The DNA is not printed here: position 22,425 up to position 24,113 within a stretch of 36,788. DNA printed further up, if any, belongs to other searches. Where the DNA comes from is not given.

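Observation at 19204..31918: Candidate Fe(II)/metal-oxidation or electron-uptake pathway: Cyc2-like porin-cytochrome, cupredoxins, cytochromes c and a Qrc/ACIII-like quinone module under sigma-54 control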

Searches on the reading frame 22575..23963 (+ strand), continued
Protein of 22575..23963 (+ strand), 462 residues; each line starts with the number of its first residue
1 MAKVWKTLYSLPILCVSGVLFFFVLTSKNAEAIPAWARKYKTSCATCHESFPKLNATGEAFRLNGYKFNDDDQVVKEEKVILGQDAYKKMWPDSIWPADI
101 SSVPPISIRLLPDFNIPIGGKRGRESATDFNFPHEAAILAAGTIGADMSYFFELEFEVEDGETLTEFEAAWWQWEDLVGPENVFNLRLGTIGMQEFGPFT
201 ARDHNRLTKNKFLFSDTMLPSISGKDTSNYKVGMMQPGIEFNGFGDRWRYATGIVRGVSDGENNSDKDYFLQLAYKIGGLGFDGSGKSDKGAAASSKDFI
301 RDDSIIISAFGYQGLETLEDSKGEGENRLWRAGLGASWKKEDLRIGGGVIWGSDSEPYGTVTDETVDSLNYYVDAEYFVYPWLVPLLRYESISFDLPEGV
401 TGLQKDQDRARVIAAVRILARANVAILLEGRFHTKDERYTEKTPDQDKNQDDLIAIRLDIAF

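Call 28: search_protein_families(library=pfam, proteins=[L020:11406-12185:+, L020:12306-14237:+, L020:14241-15218:+, L020:15241-16740:+, L020:16788-17237:+, L020:17286-17840:+, L020:17990-18475:+, L020:18548-19303:+, L020:19417-20415:+, L020:4988-7963:-], max_evalue=0.001)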
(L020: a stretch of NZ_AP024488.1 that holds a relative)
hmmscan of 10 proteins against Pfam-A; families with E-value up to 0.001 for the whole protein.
L020:11406-12185:+ (259 aa): 1 family
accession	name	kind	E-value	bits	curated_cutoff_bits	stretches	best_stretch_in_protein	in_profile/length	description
PF00127.26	Copper-bind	-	0.0004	21.2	21.2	1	107-148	4-45/99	Copper binding proteins, plastocyanin/azurin family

L020:12306-14237:+ (643 aa): 1 family
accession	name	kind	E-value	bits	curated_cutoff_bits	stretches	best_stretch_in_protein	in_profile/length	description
PF00116.26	COX2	-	7e-05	23.2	22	0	53-136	46-113/120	Cytochrome C oxidase subunit II, periplasmic domain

L020:14241-15218:+ (325 aa): 4 families
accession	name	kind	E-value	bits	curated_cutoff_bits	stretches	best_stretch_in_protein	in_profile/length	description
PF00116.26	COX2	-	1.5e-10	41.5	22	1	72-139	48-114/120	Cytochrome C oxidase subunit II, periplasmic domain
PF13442.11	Cytochrome_CBB3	-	2.4e-06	28.2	27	0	176-207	4-30/68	Cytochrome C oxidase, cbb3-type, subunit III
PF13473.12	Cupredoxin_1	-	6.6e-06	26.5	27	1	65-128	30-93/104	Cupredoxin-like domain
PF00034.26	Cytochrom_C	-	0.00014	23.5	21.3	0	177-225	3-51/90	Cytochrome c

L020:15241-16740:+ (499 aa): 2 families
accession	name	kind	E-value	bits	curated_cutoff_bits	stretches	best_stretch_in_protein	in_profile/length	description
PF12704.14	MacB_PCD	-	2.3e-10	41.5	27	1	137-336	12-206/207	MacB-like periplasmic core domain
PF02687.27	FtsX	-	1.1e-05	25.9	25.5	1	388-492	24-118/120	FtsX-like permease C-terminal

L020:16788-17237:+ (149 aa): 1 family
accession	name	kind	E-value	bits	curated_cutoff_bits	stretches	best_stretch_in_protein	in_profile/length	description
PF10080.14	FtrD-like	-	1.1e-16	61.3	26.3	1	45-149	1-101/101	Membrane iron-sulfur containing protein FtrD-like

L020:17286-17840:+ (184 aa): 1 family
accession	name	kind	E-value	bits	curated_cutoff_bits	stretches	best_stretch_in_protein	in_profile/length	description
PF05573.18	NosL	-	3.6e-15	56.9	24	1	31-143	4-125/131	NosL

L020:17990-18475:+ (161 aa): 1 family
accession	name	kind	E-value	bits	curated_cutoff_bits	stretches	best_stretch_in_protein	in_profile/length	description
PF05573.18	NosL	-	2.4e-33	115.7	24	1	29-156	1-130/131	NosL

L020:18548-19303:+ (251 aa): 6 families
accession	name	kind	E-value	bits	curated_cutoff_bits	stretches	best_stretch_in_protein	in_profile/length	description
PF00005.33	ABC_tran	-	5e-33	115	25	1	41-190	1-137/137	ABC transporter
PF13304.12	AAA_21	-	5.1e-10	40.3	27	1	160-223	236-302/304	AAA domain, putative AbiEii toxin, Type IV TA system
PF13175.12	AAA_15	-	2.4e-05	24.6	32.1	0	40-81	13-51/374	AAA ATPase domain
PF13555.12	AAA_29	-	0.00021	21.4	27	1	45-68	16-39/61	P-loop containing region of AAA domain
PF25199.1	nSTAND_NTPase5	-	0.00064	20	34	0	51-87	41-78/145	Novel STAND NTPase 5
PF02463.25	SMC_N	-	0.00079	19.3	40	0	51-223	24-202/220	RecF/RecN/SMC N terminal domain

L020:19417-20415:+ (332 aa): 0 families

L020:4988-7963:- (991 aa): 2 families
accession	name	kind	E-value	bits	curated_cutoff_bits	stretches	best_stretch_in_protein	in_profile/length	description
PF18911.6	PKD_4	-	4.5e-08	33.5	27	1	845-919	10-85/85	PKD domain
PF00801.26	PKD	-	3.1e-07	30.7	23.5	1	848-918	10-79/80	PKD domain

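Call 30: search_solved_structures(query=L020:12306-14237:+, max_evalue=1)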
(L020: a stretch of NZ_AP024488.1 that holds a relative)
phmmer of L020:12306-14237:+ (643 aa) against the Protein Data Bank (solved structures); distinct sequences matched with E-value up to 1: 33.
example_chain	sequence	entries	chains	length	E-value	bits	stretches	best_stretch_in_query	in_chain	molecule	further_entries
6ptt_A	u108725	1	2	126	5.5e-10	41.4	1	36-143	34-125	Cytochrome c oxidase subunit 2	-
6pty_A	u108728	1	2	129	1.7e-08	36.5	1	36-143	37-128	Cytochrome c oxidase subunit 2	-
2lln_A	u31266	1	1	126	5e-07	31.6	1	37-143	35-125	Cytochrome c oxidase subunit 2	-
2cua_A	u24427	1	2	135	6.5e-07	31.3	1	38-143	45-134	PROTEIN (CUA)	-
2fwl_B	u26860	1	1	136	6.6e-07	31.3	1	38-143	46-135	Cytochrome c oxidase subunit II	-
3s33_B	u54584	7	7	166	1e-06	30.7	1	38-143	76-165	Cytochrome c oxidase subunit 2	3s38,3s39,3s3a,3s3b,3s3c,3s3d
3eh3_B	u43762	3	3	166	1e-06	30.7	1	38-143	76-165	Cytochrome c oxidase subunit 2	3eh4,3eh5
1ehk_B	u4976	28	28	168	1.1e-06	30.6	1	38-143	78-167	BA3-TYPE CYTOCHROME-C OXIDASE | Cytochrome c oxidase polypeptide II | Cytochrome c oxidase subunit 2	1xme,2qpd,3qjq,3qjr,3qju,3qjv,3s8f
2qpe_B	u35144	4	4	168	1.1e-06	30.6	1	38-143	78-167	Cytochrome c oxidase subunit 2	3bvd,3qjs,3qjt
5u7n_A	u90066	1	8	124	8.6e-06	27.6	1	37-97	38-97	Cytochrome c oxidase subunit 2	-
9p9u_A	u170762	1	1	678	0.01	17.4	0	28-64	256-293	Epidermal growth factor receptor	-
6y6y_A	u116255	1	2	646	0.034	15.7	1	50-145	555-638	Nitrous-oxide reductase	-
6rkz_A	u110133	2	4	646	0.037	15.6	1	50-145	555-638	Nitrous-oxide reductase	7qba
6y7d_A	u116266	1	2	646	0.037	15.6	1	50-145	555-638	Nitrous-oxide reductase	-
7aqa_A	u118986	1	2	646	0.037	15.6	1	50-145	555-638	Nitrous-oxide reductase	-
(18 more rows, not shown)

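Call 31: search_protein_families(library=ncbifam, proteins=[L020:12306-14237:+, L020:14241-15218:+, L020:19417-20415:+, L020:15241-16740:+, L020:11406-12185:+], max_evalue=0.01)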
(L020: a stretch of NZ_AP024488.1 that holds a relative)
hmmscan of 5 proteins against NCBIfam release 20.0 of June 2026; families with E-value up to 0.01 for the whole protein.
L020:12306-14237:+ (643 aa): 7 families
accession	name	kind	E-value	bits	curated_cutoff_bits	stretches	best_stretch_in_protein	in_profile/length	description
TIGR02163.1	napH_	subfamily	2e-07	30.8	213.05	1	319-428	142-252/255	NapH/MauN family ferredoxin-type protein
NF007013.0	PRK09477.1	equivalog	4.8e-07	29.2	234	1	319-432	165-279/286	quinol dehydrogenase ferredoxin subunit NapH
NF050117.1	aa3_CtaC_Actin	exception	3.3e-06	26.5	250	1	55-143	161-233/244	aa3-type cytochrome oxidase subunit II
TIGR04246.1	nitrous_NosZ_Gp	equivalog_domain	8e-06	24.4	625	1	50-144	496-578/578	Sec-dependent nitrous-oxide reductase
TIGR02866.1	CoxB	equivalog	9e-05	22.1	147.7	1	55-148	120-197/202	cytochrome c oxidase subunit II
TIGR04244.1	nitrous_NosZ_RR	equivalog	0.00016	20.4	625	1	48-143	544-627/627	TAT-dependent nitrous-oxide reductase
NF052460.1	L-NosZ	equivalog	0.00045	18.9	700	1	43-142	383-478/480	clade III lactonase-type nitrous-oxide reductase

L020:14241-15218:+ (325 aa): 9 families
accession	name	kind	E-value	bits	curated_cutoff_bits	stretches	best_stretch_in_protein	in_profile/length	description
TIGR02866.1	CoxB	equivalog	2.8e-18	66.2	147.7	1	57-145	96-192/202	cytochrome c oxidase subunit II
TIGR04246.1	nitrous_NosZ_Gp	equivalog_domain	8.4e-12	44.1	625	1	66-145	495-577/578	Sec-dependent nitrous-oxide reductase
NF050117.1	aa3_CtaC_Actin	exception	2.3e-11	43.4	250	1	69-139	158-227/244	aa3-type cytochrome oxidase subunit II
TIGR04244.1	nitrous_NosZ_RR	equivalog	2.1e-06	26.6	625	1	74-143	553-625/627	TAT-dependent nitrous-oxide reductase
NF041074.2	quin_ox_SoxA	equivalog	7.4e-06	25.9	110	1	64-142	71-151/154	proton pump complex quinol oxidase subunit SoxA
NF052460.1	L-NosZ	equivalog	8.3e-06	24.6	700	1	71-145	404-479/480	clade III lactonase-type nitrous-oxide reductase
TIGR00782.1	ccoP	equivalog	0.0019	17.6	179.95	0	168-201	196-228/285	cytochrome-c oxidase, cbb3-type subunit III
TIGR02376.1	Cu_nitrite_red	equivalog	0.0067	15.8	296.3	1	105-130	102-127/326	copper-containing nitrite reductase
TIGR03388.1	ascorbase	equivalog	0.008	14.9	614.8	0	105-152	486-530/542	L-ascorbate oxidase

L020:19417-20415:+ (332 aa): 0 families

L020:15241-16740:+ (499 aa): 2 families
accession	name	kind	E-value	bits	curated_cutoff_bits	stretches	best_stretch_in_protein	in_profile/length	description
TIGR02212.1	lolCE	equivalog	1.7e-11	43.7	362.45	1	274-499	180-409/411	lipoprotein-releasing ABC transporter permease subunit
NF008076.0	PRK10814.1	exception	0.00023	20.3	473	1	277-499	183-397/399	lipoprotein-releasing ABC transporter permease subunit LolC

L020:11406-12185:+ (259 aa): 2 families
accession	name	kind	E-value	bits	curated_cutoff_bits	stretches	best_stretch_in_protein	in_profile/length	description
TIGR02656.1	cyanin_plasto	equivalog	0.00059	20.2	87.85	1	109-147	6-44/99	plastocyanin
TIGR02375.1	pseudoazurin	equivalog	0.0048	16.6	109.85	0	115-186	10-80/116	pseudoazurin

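Call 37: find_encoding_contigs(protein=P0001, flank=1000, max_places=3)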
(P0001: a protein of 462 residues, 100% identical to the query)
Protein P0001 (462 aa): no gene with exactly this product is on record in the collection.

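Call 42: search_protein_families(library=pfam, proteins=[L010:11160-12710:+, L010:9432-9989:+, L010:18916-19455:+, L065:17359-18612:+, L005:9327-9881:+, L005:12391-12804:+, L005:14233-15222:+, L005:18555-19679:+, L005:15452-18010:+], max_evalue=0.01)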
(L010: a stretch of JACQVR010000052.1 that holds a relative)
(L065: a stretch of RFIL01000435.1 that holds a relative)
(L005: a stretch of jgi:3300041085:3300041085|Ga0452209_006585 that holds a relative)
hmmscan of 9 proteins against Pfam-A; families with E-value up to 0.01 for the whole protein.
L010:11160-12710:+ (516 aa): 0 families

L010:9432-9989:+ (185 aa): 0 families

L010:18916-19455:+ (179 aa): 1 family
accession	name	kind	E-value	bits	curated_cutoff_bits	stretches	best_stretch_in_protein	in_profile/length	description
PF13620.12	CarboxypepD_reg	-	0.0044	17.8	32.3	1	105-140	25-60/82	Carboxypeptidase regulatory-like domain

L065:17359-18612:+ (417 aa): 7 families
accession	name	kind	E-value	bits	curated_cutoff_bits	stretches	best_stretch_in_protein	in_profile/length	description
PF00034.26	Cytochrom_C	-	3.1e-36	125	21.3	4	141-220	3-89/90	Cytochrome c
PF13442.11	Cytochrome_CBB3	-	1.8e-19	70.3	27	2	139-217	3-68/68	Cytochrome C oxidase, cbb3-type, subunit III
PF02433.20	FixO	-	1.1e-05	25.5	29.6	0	51-67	51-67/219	Cytochrome C oxidase, mono-heme subunit/FixO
PF09699.15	Paired_CXXCH_1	-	2.9e-05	24.1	20.6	0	243-257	4-18/41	Doubled CXXCH motif (Paired_CXXCH_1)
PF14495.11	Cytochrom_C550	-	0.00032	20.8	27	0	325-350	25-48/136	Cytochrome c-550 domain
PF14376.11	Haem_bd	-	0.001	19.5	27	0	53-67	34-47/133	Haem-binding domain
PF11845.13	Tll0287-like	-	0.0071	17.2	24.1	0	243-255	99-111/144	Tll0287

L005:9327-9881:+ (184 aa): 0 families

L005:12391-12804:+ (137 aa): 1 family
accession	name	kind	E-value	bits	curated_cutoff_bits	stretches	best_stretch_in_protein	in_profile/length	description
PF17957.7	Big_7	-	0.0014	19.6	24.1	1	24-89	2-68/70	Bacterial Ig domain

L005:14233-15222:+ (329 aa): 1 family
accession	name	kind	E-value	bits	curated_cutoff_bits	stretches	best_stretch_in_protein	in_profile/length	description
PF00032.22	Cytochrom_B_C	-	5.7e-05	23.7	20.7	1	119-198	1-79/102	Cytochrome b(C-terminal)/b6/petD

L005:18555-19679:+ (374 aa): 4 families
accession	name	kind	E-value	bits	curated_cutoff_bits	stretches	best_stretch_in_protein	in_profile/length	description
PF13620.12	CarboxypepD_reg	-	3.8e-05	24.4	32.3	1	309-358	29-73/82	Carboxypeptidase regulatory-like domain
PF17210.9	SdrD_B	-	0.00016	22.2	29.7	1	310-339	40-69/112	SdrD B-like domain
PF17802.7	SpaA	-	0.00074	20.1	23.1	1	310-359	34-81/91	Prealbumin-like fold domain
PF13715.12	CarbopepD_reg_2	-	0.0013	19.1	32.2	1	310-340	26-56/88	CarboxypepD_reg-like domain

L005:15452-18010:+ (852 aa): 6 families
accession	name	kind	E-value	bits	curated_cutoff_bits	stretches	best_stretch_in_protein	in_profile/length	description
PF00034.26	Cytochrom_C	-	8.3e-24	85.2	21.3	1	471-547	2-89/90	Cytochrome c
PF13442.11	Cytochrome_CBB3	-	6.5e-14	52.4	27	0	472-544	5-68/68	Cytochrome C oxidase, cbb3-type, subunit III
PF22113.1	Mtrc-MtrF_II-IV_dom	-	2e-07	31.1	30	1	351-506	6-108/176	Outer membrane cytochrome MtrC/MtrF-like, domains II/IV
PF14522.11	Cytochrome_C7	-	7.6e-07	29.3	24.8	0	263-358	15-66/67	Cytochrome c7 and related cytochrome c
PF02433.20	FixO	-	2.5e-05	24.3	29.6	0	403-448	105-150/219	Cytochrome C oxidase, mono-heme subunit/FixO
PF14537.11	Cytochrom_c3_2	-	0.00084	20.2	25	0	309-387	2-65/79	Cytochrome c3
